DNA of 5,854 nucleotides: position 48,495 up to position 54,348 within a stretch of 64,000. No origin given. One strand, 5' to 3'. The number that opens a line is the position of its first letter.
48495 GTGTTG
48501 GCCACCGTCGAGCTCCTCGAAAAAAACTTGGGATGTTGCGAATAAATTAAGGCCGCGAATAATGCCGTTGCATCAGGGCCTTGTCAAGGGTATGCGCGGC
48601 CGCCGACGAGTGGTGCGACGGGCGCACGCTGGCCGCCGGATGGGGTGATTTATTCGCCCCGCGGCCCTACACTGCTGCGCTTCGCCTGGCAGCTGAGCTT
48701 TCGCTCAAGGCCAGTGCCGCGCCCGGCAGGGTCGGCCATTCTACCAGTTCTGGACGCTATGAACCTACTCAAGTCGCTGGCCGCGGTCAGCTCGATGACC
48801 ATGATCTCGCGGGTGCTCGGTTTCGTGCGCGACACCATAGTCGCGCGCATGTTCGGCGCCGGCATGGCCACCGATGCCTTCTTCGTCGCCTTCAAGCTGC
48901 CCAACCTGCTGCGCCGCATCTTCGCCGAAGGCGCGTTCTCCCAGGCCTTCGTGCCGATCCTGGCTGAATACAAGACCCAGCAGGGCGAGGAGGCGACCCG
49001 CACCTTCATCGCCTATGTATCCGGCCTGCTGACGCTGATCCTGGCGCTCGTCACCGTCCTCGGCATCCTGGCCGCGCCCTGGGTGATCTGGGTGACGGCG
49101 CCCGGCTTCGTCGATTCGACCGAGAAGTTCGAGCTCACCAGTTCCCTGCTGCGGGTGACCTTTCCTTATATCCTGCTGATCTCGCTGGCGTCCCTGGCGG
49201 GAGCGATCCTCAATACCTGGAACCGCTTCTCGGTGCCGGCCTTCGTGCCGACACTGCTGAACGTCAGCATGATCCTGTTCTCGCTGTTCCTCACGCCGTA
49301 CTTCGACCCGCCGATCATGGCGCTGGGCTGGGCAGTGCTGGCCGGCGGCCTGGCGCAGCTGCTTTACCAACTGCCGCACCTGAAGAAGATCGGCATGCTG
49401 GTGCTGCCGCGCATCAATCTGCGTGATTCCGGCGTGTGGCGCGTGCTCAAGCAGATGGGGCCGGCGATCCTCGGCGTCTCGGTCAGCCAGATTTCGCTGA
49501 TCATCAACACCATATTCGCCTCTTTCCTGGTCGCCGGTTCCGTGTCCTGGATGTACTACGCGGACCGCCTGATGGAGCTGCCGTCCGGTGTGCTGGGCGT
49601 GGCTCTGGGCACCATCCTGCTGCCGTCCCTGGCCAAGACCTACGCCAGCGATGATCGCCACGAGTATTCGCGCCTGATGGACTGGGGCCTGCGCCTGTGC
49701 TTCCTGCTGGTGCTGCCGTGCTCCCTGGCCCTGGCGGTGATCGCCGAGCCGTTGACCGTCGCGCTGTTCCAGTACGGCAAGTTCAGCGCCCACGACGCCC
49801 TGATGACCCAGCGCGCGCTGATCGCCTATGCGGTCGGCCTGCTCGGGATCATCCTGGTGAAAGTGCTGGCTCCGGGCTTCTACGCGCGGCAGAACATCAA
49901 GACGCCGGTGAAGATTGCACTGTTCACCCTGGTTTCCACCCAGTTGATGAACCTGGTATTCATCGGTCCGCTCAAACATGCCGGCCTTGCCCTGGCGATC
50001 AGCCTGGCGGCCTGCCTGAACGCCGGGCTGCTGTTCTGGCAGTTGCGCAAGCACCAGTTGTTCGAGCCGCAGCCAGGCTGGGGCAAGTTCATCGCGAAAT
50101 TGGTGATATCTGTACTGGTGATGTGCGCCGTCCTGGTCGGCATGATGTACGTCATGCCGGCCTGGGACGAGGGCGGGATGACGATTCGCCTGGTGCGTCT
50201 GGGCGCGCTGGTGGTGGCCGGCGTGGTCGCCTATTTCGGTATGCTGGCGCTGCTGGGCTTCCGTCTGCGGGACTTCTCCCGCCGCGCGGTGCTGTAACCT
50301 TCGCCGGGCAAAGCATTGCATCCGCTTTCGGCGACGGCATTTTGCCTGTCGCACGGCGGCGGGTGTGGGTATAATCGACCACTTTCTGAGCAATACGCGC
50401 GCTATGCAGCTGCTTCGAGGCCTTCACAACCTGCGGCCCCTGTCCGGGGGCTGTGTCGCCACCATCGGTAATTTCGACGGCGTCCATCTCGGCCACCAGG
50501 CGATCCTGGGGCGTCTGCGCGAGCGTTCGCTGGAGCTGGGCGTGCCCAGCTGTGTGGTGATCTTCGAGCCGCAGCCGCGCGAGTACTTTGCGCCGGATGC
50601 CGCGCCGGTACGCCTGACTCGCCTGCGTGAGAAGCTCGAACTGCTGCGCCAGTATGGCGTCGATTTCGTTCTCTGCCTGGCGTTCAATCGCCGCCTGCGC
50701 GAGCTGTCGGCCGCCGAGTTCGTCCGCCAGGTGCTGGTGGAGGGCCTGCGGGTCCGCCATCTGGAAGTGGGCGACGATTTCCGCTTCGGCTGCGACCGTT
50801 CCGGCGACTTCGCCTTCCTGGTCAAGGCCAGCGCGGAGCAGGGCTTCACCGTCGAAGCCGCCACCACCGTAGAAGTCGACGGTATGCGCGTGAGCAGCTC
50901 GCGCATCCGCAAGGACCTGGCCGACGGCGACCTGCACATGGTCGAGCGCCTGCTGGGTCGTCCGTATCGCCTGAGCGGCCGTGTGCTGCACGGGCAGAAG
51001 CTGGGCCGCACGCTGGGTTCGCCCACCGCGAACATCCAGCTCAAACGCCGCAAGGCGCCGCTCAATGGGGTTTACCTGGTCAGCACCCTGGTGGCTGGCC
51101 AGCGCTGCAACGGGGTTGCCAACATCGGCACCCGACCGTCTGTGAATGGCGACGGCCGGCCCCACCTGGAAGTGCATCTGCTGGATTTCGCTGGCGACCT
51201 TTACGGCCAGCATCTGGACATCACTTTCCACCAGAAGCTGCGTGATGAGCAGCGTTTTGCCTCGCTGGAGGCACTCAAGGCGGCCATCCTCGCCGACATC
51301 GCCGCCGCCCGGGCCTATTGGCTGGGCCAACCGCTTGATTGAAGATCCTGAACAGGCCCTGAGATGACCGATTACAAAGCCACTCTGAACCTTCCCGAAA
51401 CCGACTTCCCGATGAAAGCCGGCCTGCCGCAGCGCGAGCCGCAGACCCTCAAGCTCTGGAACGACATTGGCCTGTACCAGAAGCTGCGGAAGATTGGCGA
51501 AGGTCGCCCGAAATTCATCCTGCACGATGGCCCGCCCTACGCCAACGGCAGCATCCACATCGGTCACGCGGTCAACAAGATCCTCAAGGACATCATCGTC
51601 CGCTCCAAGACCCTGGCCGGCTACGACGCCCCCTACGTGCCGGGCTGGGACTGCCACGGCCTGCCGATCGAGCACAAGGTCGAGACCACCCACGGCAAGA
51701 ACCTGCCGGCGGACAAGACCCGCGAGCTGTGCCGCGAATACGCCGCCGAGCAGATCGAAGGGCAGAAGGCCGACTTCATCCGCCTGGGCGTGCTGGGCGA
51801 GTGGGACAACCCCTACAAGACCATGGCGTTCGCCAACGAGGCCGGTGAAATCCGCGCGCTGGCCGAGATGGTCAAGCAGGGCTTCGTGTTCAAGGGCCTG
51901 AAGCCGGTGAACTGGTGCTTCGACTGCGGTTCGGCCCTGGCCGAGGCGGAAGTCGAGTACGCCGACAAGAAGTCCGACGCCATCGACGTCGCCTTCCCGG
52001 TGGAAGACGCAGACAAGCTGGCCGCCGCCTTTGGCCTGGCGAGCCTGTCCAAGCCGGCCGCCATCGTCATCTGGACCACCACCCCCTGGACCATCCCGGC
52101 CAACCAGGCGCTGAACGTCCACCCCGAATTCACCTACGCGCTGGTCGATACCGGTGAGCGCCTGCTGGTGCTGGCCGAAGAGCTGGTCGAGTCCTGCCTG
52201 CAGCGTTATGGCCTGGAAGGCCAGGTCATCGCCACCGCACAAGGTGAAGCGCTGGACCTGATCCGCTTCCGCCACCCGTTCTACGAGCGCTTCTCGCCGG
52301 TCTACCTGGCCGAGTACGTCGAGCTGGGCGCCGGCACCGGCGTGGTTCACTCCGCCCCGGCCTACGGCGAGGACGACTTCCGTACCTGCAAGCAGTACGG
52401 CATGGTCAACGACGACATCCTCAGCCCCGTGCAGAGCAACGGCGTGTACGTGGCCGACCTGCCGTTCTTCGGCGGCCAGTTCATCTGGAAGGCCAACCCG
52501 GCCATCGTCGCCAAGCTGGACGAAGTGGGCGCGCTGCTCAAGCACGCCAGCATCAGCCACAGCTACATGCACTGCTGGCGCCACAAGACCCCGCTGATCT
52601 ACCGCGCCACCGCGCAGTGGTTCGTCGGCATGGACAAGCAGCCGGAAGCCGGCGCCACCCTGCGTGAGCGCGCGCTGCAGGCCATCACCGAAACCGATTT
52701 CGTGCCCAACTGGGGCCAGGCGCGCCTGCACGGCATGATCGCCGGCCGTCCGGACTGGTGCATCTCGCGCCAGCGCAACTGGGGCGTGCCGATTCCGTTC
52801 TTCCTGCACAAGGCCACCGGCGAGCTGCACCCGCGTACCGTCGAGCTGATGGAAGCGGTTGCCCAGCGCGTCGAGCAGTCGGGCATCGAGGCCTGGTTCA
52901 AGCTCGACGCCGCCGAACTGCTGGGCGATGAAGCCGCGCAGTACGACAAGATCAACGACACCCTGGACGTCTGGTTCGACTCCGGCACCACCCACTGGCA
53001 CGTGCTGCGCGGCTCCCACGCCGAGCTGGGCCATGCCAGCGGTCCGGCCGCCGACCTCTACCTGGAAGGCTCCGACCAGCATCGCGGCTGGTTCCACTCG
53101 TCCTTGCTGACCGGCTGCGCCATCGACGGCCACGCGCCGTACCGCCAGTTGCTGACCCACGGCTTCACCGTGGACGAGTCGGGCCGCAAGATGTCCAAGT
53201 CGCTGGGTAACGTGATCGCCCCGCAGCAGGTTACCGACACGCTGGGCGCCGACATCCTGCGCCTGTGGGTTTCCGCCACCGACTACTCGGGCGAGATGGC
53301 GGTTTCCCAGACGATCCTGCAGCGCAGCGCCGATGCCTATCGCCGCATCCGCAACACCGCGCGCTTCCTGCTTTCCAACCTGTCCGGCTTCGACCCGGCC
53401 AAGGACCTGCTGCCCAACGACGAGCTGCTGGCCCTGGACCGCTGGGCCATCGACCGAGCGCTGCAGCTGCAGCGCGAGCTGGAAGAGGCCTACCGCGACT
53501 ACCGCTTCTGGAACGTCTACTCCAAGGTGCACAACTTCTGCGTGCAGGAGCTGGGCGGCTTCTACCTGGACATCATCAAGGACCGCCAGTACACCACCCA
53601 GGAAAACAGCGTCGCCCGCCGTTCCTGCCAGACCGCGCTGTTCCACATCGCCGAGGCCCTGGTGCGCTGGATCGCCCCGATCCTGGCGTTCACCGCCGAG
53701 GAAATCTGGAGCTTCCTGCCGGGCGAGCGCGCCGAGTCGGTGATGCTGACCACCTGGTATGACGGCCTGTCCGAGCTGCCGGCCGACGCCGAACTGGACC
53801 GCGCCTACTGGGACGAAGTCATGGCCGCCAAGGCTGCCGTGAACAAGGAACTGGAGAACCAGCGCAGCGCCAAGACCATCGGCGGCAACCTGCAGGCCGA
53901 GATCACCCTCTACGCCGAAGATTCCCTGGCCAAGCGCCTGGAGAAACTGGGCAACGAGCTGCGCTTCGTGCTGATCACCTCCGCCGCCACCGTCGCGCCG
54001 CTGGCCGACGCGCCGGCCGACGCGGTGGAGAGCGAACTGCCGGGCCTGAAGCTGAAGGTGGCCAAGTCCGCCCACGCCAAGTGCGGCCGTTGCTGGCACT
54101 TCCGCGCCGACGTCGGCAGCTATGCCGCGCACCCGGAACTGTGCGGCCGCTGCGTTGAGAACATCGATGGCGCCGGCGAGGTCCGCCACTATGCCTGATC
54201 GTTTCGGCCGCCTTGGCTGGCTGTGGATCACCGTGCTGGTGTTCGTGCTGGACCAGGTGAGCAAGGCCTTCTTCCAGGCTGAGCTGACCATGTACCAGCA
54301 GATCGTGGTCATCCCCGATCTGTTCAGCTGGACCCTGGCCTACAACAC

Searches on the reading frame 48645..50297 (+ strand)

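Call 8: search_protein_families(library=pfam, proteins=[window:48645-50297:+])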
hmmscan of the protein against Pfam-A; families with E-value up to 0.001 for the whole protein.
window:48645-50297:+ (550 aa): 1 family
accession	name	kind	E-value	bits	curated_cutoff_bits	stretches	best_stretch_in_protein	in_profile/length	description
PF03023.19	MurJ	-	1.2e-156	522.3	27.4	1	66-516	1-449/451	Lipid II flippase MurJ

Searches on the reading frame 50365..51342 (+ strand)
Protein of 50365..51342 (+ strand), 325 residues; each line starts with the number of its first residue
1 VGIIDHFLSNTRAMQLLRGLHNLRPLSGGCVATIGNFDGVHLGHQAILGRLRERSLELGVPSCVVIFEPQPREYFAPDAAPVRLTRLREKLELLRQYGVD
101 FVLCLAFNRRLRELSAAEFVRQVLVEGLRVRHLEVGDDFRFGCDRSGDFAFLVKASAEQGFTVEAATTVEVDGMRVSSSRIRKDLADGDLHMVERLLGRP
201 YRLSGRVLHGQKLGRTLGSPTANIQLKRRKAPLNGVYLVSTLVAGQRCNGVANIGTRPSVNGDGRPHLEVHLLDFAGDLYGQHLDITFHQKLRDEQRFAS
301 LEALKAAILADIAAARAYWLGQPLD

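Call 8: search_protein_families(library=pfam, proteins=[window:50365-51342:+])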
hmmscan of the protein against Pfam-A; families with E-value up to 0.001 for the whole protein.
window:50365-51342:+ (325 aa): 2 families
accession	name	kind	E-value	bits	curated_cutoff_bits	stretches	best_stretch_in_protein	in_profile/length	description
PF06574.18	FAD_syn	-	1.4e-54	184.6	27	1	28-180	6-158/158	FAD synthetase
PF01687.23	Flavokinase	-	1.1e-41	142.4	19.6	1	197-318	1-123/124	Riboflavin kinase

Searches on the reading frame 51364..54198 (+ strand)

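Call 7: search_protein_families(library=ncbifam, proteins=[window:51364-54198:+])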
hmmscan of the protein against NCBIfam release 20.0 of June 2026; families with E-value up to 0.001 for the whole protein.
window:51364-54198:+ (944 aa): 18 families
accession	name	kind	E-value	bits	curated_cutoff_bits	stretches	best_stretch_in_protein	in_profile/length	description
NF040702.1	ileS_w_GNAT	exception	0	1183.8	1999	2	268-944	448-1100/1100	isoleucine--tRNA ligase, N-acetyltransferase domain-containing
TIGR00392.1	ileS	equivalog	8.5e-273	907.6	621.4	1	15-850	2-860/861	isoleucine--tRNA ligase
NF009687.0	PRK13208.1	equivalog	3.3e-113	379.4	738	2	303-866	245-777/801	valine--tRNA ligase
TIGR00422.1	valS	equivalog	9.5e-112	374.6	612.1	2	302-849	245-756/863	valine--tRNA ligase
NF004349.1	PRK05729.1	equivalog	2.6e-93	313.8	704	2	303-875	240-767/860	valine--tRNA ligase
NF000258.1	MupB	exception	1.4e-82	278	1900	1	27-784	11-762/1033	mupirocin-resistant isoleucine--tRNA ligase MupB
NF000257.1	MupA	exception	8.7e-78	262.1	1900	1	29-788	13-764/1024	mupirocin-resistant isoleucine--tRNA ligase MupA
NF011492.0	PRK14900.1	equivalog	4.6e-69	233.3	1783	2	296-839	248-758/1044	valine--tRNA ligase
NF000540.1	alt_ValS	exception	7.8e-60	202.7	900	3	370-861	338-812/827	valine--tRNA ligase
NF008957.0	PRK12300.1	subfamily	2.6e-42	144.8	677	2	30-345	15-328/946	leucine--tRNA ligase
TIGR00396.1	leuS_bact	equivalog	2.9e-31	108.4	548.4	4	32-205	14-175/843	leucine--tRNA ligase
TIGR00395.1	leuS_arch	equivalog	5.4e-29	100.8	648.5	2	31-345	10-322/938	leucine--tRNA ligase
TIGR00398.1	metG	equivalog_domain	2.8e-26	92.3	336.35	2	58-195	8-133/530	methionine--tRNA ligase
NF001100.0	PRK00133.1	equivalog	3.1e-21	75.6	587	2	57-191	13-135/676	methionine--tRNA ligase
NF008900.0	PRK12267.1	equivalog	6.5e-17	61.3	598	2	592-636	283-326/648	methionine--tRNA ligase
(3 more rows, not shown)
